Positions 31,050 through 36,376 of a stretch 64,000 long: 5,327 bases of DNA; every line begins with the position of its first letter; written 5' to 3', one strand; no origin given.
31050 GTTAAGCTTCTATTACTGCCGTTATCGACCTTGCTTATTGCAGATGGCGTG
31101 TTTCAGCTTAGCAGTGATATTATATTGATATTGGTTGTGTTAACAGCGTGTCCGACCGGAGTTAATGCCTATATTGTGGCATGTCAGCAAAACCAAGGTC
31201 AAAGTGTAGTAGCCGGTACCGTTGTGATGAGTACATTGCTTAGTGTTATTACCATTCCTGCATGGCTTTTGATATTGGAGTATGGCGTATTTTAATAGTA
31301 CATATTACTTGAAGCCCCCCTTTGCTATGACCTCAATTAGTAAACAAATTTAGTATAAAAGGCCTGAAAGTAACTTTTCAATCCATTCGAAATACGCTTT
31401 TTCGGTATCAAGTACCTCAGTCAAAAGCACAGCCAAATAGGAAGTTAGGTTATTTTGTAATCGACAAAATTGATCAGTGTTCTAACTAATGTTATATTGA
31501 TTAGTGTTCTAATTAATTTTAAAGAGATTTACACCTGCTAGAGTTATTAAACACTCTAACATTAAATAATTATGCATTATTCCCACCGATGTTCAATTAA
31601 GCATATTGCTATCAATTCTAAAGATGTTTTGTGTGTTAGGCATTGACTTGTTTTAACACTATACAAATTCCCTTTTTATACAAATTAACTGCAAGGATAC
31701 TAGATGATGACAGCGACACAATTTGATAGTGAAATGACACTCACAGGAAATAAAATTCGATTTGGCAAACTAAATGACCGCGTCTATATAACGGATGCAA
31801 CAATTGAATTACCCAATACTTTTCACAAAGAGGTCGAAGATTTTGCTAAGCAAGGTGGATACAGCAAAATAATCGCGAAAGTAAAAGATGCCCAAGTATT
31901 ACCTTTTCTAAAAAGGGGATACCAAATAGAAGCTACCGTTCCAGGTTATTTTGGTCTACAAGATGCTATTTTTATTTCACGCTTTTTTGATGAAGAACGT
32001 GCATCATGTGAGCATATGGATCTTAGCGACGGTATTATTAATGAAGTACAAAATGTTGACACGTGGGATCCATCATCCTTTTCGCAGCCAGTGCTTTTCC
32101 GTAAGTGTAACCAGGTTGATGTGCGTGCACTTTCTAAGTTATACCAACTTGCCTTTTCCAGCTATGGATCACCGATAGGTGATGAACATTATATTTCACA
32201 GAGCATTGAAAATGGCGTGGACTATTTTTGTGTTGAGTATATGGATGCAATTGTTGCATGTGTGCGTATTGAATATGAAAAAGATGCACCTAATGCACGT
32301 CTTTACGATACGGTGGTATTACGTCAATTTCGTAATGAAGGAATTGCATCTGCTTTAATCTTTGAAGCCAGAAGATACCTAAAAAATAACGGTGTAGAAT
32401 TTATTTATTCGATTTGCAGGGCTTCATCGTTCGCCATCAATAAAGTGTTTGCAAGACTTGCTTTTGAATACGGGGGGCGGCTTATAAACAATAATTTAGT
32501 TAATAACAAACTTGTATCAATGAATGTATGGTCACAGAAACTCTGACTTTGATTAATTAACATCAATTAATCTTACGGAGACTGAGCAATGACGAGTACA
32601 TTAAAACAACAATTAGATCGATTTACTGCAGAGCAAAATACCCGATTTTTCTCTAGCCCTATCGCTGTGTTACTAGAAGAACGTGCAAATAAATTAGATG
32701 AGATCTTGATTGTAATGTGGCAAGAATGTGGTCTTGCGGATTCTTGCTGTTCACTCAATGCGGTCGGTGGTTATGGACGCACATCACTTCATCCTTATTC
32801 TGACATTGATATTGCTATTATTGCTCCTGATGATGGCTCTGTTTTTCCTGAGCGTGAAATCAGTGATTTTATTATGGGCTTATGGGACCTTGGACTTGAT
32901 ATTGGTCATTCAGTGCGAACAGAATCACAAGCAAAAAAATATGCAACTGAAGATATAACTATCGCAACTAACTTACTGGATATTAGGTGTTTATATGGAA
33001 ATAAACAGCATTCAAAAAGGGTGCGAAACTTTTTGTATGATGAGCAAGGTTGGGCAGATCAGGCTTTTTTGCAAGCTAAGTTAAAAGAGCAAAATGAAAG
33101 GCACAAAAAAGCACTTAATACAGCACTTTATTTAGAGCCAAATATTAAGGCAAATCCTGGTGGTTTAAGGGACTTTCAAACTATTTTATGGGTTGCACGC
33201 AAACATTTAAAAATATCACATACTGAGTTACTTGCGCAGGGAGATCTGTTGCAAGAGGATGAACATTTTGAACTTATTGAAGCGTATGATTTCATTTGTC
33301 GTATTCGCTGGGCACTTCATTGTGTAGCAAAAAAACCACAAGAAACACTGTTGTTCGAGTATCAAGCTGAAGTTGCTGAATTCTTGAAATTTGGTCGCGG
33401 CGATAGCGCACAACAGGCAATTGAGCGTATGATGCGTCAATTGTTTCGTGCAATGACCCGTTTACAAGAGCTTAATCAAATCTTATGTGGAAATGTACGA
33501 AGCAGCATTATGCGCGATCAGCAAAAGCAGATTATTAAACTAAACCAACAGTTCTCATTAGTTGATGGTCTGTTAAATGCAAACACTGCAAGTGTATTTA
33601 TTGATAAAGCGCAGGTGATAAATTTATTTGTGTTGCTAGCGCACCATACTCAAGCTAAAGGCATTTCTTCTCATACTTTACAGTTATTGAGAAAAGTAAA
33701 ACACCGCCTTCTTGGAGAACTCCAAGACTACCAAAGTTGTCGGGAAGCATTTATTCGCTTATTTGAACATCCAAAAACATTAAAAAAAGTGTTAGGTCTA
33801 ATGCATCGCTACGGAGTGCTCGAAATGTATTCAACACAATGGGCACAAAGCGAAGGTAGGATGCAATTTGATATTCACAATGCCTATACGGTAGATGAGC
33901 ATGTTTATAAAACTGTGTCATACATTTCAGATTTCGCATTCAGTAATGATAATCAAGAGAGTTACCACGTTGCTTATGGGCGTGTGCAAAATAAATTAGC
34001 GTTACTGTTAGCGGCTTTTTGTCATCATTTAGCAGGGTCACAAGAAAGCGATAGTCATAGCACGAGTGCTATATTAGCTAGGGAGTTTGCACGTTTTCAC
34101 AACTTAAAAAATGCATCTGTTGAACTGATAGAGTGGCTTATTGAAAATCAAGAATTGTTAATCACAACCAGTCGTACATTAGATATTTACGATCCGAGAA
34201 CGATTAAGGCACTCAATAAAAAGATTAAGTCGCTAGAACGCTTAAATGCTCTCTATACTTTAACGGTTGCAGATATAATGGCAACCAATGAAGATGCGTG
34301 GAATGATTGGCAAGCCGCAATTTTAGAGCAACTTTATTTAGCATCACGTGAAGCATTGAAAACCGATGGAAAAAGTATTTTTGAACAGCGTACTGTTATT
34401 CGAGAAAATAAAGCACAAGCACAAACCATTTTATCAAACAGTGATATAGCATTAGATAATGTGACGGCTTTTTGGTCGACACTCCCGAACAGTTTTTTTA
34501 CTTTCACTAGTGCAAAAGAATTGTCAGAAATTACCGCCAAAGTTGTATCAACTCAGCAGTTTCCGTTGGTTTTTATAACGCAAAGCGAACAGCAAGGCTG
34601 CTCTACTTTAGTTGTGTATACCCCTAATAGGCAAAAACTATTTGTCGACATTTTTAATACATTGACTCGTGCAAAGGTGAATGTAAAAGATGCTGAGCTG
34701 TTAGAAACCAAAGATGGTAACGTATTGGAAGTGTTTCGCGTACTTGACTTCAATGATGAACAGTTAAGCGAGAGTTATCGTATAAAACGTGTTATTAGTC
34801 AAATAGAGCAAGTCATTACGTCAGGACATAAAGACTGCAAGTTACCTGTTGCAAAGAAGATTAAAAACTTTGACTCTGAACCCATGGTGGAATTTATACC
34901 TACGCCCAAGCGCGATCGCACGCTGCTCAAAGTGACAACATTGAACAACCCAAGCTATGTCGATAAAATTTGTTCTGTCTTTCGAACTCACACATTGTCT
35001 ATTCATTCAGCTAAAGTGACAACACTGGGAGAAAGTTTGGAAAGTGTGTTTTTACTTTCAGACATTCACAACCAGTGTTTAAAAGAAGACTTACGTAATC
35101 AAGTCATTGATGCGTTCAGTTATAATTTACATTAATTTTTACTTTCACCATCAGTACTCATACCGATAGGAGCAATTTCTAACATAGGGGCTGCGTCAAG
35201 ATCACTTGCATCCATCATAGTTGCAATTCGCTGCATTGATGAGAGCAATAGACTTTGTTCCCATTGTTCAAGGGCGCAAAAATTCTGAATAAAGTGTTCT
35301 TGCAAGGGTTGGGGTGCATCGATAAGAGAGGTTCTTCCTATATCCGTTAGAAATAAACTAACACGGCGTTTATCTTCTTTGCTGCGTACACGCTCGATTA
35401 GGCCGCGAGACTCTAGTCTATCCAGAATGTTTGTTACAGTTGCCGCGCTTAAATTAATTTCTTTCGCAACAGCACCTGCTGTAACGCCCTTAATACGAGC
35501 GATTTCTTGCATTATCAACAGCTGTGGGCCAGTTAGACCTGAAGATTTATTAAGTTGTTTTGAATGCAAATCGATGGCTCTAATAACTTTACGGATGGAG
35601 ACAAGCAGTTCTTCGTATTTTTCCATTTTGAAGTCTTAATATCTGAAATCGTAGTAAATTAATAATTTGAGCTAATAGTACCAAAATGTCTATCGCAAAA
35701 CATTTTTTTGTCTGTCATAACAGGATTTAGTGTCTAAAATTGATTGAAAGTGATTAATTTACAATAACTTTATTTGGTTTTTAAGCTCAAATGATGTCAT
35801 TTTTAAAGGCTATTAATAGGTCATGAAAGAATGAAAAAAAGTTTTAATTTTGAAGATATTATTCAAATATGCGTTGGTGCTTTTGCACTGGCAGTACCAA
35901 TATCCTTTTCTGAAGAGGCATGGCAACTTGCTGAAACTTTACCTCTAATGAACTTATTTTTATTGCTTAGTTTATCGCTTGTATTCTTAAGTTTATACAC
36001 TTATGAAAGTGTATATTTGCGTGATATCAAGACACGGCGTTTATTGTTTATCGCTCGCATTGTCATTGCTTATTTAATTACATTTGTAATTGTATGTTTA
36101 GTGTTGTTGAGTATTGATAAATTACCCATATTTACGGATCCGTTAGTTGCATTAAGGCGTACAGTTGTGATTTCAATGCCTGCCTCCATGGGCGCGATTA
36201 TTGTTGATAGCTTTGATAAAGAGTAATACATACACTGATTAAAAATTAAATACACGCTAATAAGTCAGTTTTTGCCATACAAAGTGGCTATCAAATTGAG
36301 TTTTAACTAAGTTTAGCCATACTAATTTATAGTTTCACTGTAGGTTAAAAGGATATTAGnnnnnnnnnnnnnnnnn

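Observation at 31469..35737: CosR-like repressor, tandem operators and a two-gene operon: candidate osmotic-nitrogen coupling module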

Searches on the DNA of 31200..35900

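Call 84: search_rna_families(source=window, start=31200, end=35900, threshold=evalue, max_evalue=1)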
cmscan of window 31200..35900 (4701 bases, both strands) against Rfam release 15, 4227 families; matches with E-value up to 1: 0.
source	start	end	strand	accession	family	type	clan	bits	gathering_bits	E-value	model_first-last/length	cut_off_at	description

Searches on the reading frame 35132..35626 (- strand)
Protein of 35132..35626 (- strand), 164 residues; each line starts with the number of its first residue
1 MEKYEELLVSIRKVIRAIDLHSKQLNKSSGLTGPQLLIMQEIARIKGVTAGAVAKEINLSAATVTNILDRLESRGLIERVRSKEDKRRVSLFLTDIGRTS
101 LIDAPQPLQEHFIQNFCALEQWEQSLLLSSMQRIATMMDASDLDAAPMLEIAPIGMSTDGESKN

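Call 3: search_protein_families(library=pfam, proteins=[window:35132-35626:-], max_evalue=0.01)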
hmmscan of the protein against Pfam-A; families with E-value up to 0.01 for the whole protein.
window:35132-35626:- (164 aa): 18 families
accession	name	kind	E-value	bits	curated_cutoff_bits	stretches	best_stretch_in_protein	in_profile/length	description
PF12802.13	MarR_2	-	2.8e-15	56.6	27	1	29-88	1-61/61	MarR family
PF01047.28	MarR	-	2.9e-15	56.3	24.6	1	31-89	1-59/59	MarR family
PF22381.2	Staph_reg_Sar_Rot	-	4.8e-09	36.6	27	1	23-100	4-81/85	Transcriptional regulator SarA/Rot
PF13463.12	HTH_27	-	8.2e-07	29.6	22.2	1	31-97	1-68/68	Winged helix DNA-binding domain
PF13412.12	HTH_24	-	5.7e-06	26.2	21.9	1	37-78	7-48/48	Winged helix-turn-helix DNA-binding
PF01978.25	TrmB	-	2.3e-05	24.6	25.6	1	47-83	22-58/68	Sugar-specific transcriptional regulator TrmB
PF01325.25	Fe_dep_repress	-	0.00017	22.2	26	1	48-80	23-55/60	Iron dependent repressor, N-terminal DNA binding domain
PF03551.20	PadR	-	0.00022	21.6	27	1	56-101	26-73/75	Transcriptional regulator PadR-like family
PF12840.13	HTH_20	-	0.00035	20.9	27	1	38-80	9-51/51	Helix-turn-helix domain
PF13545.12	HTH_Crp_2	-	0.00097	19.5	27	1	49-81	24-55/70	Crp-like helix-turn-helix domain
PF10007.15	DUF2250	-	0.0014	19.2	24.4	1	36-88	11-63/93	Uncharacterized protein conserved in archaea (DUF2250)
PF04182.18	B-block_TFIIIC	-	0.0015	19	22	1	42-92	11-65/73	B-block binding subunit of TFIIIC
PF09339.16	HTH_IclR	-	0.0015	18.7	22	1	47-80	18-51/52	IclR helix-turn-helix domain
PF24034.1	DUF7343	-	0.0043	17.3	27.6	0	52-81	23-52/62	Domain of unknown function (DUF7343)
PF01638.23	HxlR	-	0.0071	16.6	20.8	1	55-99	26-71/91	HxlR-like helix-turn-helix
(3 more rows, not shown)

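Call 4: search_protein_families(library=ncbifam, proteins=[window:35132-35626:-], max_evalue=0.01)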
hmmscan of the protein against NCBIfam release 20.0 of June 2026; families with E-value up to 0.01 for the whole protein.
window:35132-35626:- (164 aa): 24 families
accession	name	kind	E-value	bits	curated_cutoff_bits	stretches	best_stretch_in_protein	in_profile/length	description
NF053777.1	Saro0803TransReg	equivalog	7.7e-14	51.6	200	1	10-113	14-117/140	Saro_0803 family transcriptional regulator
NF050133.1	TransRegFabT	equivalog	1.9e-11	44.4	200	1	8-99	4-95/138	fatty acid biosynthesis transcriptional regulator FabT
NF052638.1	TransRegOhrRVib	equivalog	1.3e-10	41.2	200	1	25-99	29-103/141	transcriptional regulator OhrR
TIGR04472.1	reg_rSAM_mob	hypoth_equivalog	1e-09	38.5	240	1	32-98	30-96/141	radical SAM mobile pair system MarR family transcriptional regulator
NF045593.1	bilirub_TF_BilQ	equivalog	1.7e-09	37.5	125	1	26-136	23-133/135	bilirubin utilization transcriptional regulator BilQ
TIGR02337.1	HpaR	equivalog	3.8e-09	36.4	121.2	1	27-106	22-101/130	homoprotocatechuate degradation operon regulator HpaR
NF008122.0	PRK10870.1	equivalog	1.6e-08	34.4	157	1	59-142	83-166/176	transcriptional repressor MprA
NF041230.1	BagL_FevM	exception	8.1e-08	32.4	230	1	30-120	37-127/145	MarR family transcriptional regulator BagL/FevM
TIGR01889.1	Staph_reg_Sar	paralog_domain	7.7e-06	26.2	62.6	1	20-96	12-92/109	staphylococcal accessory regulator family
NF038251.1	AdcR_fam_Zn_TF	equivalog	7.7e-06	26.2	175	1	47-98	49-100/143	zinc-dependent MarR family transcriptional regulator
NF040939.2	trans_reg_lrs14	equivalog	9.2e-06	25.6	90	1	31-87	19-76/103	Lrs14 family HTH-type transcriptional regulator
NF052438.1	TransRegRv0880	equivalog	1.6e-05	24.8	220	1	26-140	27-141/143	Rv0880 family HTH-type transcriptional regulator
NF053606.1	Sta1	subfamily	3.6e-05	23.8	80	1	30-88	17-75/100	Sta1 family transcriptional regulator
NF008565.1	PRK11512.1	equivalog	0.00012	22.1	240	1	31-98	38-105/144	multiple antibiotic resistance transcriptional regulator MarR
NF010349.0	PRK13777.1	equivalog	0.00017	21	153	1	42-106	55-119/190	HTH-type transcriptional regulator Hpr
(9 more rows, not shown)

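Call 26: search_solved_structures(query=window:35132-35626:-, max_evalue=0.001)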
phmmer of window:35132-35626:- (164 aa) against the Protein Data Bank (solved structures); distinct sequences matched with E-value up to 0.001: 51.
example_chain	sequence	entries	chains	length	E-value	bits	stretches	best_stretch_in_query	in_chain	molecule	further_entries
4xrf_A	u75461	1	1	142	4.6e-11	46.2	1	4-138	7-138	Transcriptional regulator, MarR family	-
2pex_A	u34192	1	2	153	8.5e-10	42.1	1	23-124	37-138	Transcriptional regulator OhrR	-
9vg2_A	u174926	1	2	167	8.2e-09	38.9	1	26-135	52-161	MarR-family transcriptional regulator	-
6jbx_A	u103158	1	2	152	1.1e-08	38.5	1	23-99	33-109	Fatty acid biosynthesis transcriptional regulator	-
2rdp_A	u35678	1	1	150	1.2e-08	38.3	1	9-103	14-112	putative transcriptional regulator MarR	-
2pfb_A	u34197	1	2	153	1.4e-08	38.1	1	23-124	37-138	Transcriptional regulator OhrR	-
8za5_A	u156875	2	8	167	1.6e-08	38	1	26-135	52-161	MarR-family transcriptional regulator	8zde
4hbl_A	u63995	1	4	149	2.8e-08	37.1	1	20-120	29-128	Transcriptional regulator, MarR family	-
8aga_A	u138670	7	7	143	5.6e-08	36.2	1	27-134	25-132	Transcriptional regulator HosA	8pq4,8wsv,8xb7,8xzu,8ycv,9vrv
5hlh_A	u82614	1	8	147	7.1e-08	35.8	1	20-120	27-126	MarR family transcriptional regulator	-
5hlg_A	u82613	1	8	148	7.2e-08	35.8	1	20-120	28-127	MarR family transcriptional regulator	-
5hli_A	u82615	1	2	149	7.4e-08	35.8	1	20-120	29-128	MarR family transcriptional regulator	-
2bv6_A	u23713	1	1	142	3.7e-07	33.5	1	5-99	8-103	HTH-TYPE TRANSCRIPTIONAL REGULATOR MGRA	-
1z91_A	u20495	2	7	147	7.1e-07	32.6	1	23-98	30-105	Organic hydroperoxide resistance transcriptional regulator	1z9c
3u2r_A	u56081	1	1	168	1e-06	32.1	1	46-114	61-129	Regulatory protein MarR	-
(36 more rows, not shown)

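Call 47: find_related_loci(query=window:35132-35626:-, collection=genome_contigs, flank=5000)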
Query window:35132-35626:- (164 aa) in genome_contigs; peptide patterns used: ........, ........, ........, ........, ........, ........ (x = any residue, [..] = any of these).
321 stretches matched a pattern; 117 encode a relative of the query (tblastn E <= 1e-3); the best 80 are kept; 80 distinct loci.
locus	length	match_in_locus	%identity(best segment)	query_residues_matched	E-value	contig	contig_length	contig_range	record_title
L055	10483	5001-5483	91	1-161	9e-97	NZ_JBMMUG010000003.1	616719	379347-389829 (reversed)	Pseudoalteromonas sp. SSM20 contig3, whole genome shotgun sequence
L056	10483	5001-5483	89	1-161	3e-95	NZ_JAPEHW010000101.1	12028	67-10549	Pseudoalteromonas sp. G4 NODE_101_length_12028_cov_187.151925, whole genome shotgun sequence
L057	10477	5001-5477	86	1-159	3e-92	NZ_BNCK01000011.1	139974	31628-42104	Thalassotalea marina strain KCTC 42731 sequence11, whole genome shotgun sequence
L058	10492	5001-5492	83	1-164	2e-90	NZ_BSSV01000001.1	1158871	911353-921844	Thalassotalea loyana strain LMG 22536 sequence01, whole genome shotgun sequence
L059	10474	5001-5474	87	1-158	9e-90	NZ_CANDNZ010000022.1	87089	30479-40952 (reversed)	Thalassomonas sp. RHCl1 NODE_22_length_87089_cov_99.4912, whole genome shotgun sequence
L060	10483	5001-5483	84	1-161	1e-89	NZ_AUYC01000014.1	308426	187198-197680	Pseudoalteromonas luteoviolacea CPMOR-1 contig_16, whole genome shotgun sequence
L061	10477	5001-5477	86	1-159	5e-90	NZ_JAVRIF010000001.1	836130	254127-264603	Thalassotalea castellviae strain W431 1, whole genome shotgun sequence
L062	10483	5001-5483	83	1-161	2e-89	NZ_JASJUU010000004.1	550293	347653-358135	Pseudoalteromonas umbrosa strain B95 NODE_4_length_550293_cov_22.847877, whole genome shotgun sequence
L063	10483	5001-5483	83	1-161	4e-89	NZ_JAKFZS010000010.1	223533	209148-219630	Pseudoalteromonas luteoviolacea strain MMG020 assembly_contig_10, whole genome shotgun sequence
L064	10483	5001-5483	83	1-161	7e-89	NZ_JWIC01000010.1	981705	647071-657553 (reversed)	Pseudoalteromonas luteoviolacea strain HI1 scaffold5_9, whole genome shotgun sequence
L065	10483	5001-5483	82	1-161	2e-88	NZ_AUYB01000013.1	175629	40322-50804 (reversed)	Pseudoalteromonas luteoviolacea DSM 6061 contig_11, whole genome shotgun sequence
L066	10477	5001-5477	85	1-159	2e-88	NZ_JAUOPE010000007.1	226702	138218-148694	Colwellia sp. 1_MG-2023 strain I2R04 OHHEBKCN_7, whole genome shotgun sequence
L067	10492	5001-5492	82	1-164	1e-88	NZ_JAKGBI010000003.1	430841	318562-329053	Pseudoalteromonas sp. SMS1 scaffold_2, whole genome shotgun sequence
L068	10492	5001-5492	81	1-164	2e-88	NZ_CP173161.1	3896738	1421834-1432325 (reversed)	Pseudoalteromonas phenolica strain a1 chromosome 1, complete sequence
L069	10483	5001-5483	83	1-161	1e-88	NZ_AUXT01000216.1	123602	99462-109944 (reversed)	Pseudoalteromonas luteoviolacea NCIMB 1942 contig_9, whole genome shotgun sequence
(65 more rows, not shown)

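Call 73: find_homologous_proteins(query=window:35132-35626:-, max_evalue=1e-20)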
Query window:35132-35626:- (164 aa): 1679 proteins with E <= 1e-20 among 1769 candidates; the best 120 are listed.
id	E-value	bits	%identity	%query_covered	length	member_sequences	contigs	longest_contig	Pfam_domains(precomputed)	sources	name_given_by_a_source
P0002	7.6e-97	339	100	100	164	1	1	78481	PF01047.29,PF13412.13,PF13463.13,PF01978.26,PF12802.14,PF22381.3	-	-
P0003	2.1e-86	305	90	100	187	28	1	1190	PF01047.29,PF13412.13,PF13463.13,PF12802.14,PF22381.3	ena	-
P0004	3.9e-82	291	87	100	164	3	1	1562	PF01047.29,PF13463.13,PF12802.14,PF22381.3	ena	-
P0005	8.9e-81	287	85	99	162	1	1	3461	PF01047.29,PF13412.13,PF13463.13,PF01978.26,PF09339.17,PF12802.14,PF13545.13,PF22381.3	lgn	-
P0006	2.5e-80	285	83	99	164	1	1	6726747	PF01047.29,PF13412.13,PF13463.13,PF01978.26,PF12802.14,PF22381.3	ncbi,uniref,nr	ncbi:MarR family transcriptional regulator [Thalassomonas viridans]|uniref:MarR family transcription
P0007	3.1e-80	285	86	97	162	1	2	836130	PF01047.29,PF13412.13,PF13463.13,PF01978.26,PF09339.17,PF12802.14,PF22381.3,PF01325.26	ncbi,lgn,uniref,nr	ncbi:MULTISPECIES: MarR family transcriptional regulator [Thalassotalea]|uniref:MarR family transcri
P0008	5.6e-80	284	86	97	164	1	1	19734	PF01047.29,PF13412.13,PF13463.13,PF01978.26,PF12802.14,PF22381.3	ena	-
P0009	6.8e-80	284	84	99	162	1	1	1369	PF01047.29,PF13412.13,PF13463.13,PF01978.26,PF12802.14,PF22381.3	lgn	-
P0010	7.2e-80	284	87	96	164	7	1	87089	PF01047.29,PF13412.13,PF13463.13,PF01978.26,PF12802.14,PF22381.3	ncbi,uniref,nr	ncbi:MarR family transcriptional regulator [Thalassomonas sp. RHCl1]|uniref:MarR family winged helix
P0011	2.3e-79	282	86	97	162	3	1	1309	PF01047.29,PF13412.13,PF13463.13,PF01978.26,PF12802.14,PF22381.3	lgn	-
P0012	1.4e-78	280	82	99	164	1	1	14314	PF01047.29,PF13412.13,PF13463.13,PF01978.26,PF12802.14,PF22381.3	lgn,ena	-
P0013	1.4e-78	280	83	98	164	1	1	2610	PF01047.29,PF13412.13,PF13463.13,PF01978.26,PF12802.14,PF22381.3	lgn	-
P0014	1.5e-78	280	81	100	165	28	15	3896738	PF01047.29,PF13412.13,PF13463.13,PF01978.26,PF12802.14,PF22381.3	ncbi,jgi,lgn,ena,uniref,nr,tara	ncbi:MAG: MarR family transcriptional regulator [Pseudoalteromonas sp.]|jgi:DNA-binding MarR family 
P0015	1.7e-78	279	83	98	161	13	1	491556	PF01047.29,PF13412.13,PF13463.13,PF01978.26,PF12802.14,PF22381.3,PF01325.26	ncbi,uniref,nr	ncbi:transcriptional regulator [Pseudoalteromonas luteoviolacea]|uniref:Transcriptional regulator n=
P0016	1.8e-78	279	83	98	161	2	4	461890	PF01047.29,PF13412.13,PF13463.13,PF01978.26,PF09339.17,PF12802.14,PF22381.3,PF01325.26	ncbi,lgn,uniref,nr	ncbi:MarR family winged helix-turn-helix transcriptional regulator [Pseudoalteromonas luteoviolacea]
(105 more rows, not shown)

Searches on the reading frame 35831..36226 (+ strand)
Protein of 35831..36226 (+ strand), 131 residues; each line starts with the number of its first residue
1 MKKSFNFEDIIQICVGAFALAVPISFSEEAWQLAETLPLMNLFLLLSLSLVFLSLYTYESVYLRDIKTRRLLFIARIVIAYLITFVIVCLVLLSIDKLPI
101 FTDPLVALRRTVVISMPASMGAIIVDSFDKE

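Call 3: search_protein_families(library=pfam, proteins=[window:35831-36226:+], max_evalue=0.01)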
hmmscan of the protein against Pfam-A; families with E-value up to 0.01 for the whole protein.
window:35831-36226:+ (131 aa): 1 family
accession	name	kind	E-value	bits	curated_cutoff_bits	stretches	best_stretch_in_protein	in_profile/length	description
PF09622.15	DUF2391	-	1.6e-08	34.8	22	1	7-122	148-268/275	Putative integral membrane protein (DUF2391)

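Call 4: search_protein_families(library=ncbifam, proteins=[window:35831-36226:+], max_evalue=0.01)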
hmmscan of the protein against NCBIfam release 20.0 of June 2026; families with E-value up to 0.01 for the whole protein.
window:35831-36226:+ (131 aa): 1 family
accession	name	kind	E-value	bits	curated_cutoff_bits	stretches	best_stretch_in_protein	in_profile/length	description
TIGR02587.1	TIGR02587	hypoth_equivalog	4e-07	29.7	183.7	1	9-123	147-265/271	TIGR02587 family membrane protein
